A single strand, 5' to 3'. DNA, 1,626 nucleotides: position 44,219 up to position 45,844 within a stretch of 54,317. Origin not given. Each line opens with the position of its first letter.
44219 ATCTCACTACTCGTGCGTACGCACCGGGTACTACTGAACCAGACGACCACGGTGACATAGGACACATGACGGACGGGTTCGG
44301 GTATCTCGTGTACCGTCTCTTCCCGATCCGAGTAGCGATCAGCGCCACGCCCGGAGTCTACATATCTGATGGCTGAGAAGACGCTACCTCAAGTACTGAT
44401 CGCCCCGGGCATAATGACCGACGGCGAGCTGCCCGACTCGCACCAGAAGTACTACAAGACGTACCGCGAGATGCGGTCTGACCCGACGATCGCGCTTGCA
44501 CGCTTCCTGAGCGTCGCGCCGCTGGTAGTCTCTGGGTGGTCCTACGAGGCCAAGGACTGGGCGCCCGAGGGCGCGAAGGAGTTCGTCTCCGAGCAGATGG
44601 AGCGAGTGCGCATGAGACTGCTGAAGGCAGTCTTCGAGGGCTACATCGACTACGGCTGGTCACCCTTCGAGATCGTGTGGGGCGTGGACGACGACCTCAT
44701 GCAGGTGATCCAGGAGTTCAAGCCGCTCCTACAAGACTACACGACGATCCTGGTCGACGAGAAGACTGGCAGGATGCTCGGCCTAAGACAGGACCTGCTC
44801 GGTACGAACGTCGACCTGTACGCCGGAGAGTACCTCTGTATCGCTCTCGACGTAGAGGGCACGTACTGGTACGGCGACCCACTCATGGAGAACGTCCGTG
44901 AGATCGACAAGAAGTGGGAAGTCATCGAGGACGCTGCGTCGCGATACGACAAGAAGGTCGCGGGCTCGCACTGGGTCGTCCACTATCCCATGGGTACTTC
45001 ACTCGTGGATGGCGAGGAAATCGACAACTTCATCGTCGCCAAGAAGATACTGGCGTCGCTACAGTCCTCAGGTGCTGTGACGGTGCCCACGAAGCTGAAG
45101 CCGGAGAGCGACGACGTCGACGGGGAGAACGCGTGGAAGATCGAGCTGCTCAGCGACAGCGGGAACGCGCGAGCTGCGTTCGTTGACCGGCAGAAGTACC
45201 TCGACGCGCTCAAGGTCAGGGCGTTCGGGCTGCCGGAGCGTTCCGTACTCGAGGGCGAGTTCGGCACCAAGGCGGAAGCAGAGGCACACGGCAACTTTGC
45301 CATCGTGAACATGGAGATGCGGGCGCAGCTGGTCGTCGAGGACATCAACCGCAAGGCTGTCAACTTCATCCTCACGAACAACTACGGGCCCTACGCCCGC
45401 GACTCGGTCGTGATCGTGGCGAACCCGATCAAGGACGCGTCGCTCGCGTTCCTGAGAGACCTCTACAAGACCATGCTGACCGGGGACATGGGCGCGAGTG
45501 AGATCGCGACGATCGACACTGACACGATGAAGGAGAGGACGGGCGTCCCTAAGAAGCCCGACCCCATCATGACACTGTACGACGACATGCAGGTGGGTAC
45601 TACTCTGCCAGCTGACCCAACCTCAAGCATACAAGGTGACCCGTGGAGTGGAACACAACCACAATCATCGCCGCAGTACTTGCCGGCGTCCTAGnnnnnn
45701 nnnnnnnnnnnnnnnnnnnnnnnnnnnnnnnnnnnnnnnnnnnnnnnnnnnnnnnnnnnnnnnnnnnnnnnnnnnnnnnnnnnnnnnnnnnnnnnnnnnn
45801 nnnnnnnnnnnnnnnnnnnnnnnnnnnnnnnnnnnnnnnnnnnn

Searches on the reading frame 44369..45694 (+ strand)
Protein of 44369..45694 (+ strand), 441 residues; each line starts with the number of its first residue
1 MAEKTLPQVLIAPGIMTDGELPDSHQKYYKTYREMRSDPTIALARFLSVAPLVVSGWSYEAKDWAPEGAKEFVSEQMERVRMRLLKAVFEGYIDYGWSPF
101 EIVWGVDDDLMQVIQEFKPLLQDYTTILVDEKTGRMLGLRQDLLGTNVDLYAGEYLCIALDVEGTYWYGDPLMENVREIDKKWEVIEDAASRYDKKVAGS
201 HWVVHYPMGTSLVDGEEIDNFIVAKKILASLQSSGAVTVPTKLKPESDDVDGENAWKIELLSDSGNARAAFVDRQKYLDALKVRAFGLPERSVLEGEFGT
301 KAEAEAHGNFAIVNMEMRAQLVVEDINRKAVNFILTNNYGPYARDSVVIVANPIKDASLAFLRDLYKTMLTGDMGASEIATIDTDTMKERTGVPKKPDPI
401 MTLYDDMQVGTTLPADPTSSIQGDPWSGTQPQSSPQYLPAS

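Call 70: search_protein_families(library=pfam, proteins=[window:44369-45694:+], max_evalue=0.01)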
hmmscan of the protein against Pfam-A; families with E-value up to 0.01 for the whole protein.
window:44369-45694:+ (441 aa): 1 family
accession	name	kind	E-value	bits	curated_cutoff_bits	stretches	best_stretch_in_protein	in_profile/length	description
PF06074.18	Portal_Mu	-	6.8e-13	49.1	23.9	1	29-392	1-335/336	Portal protein of Mu bacteriophage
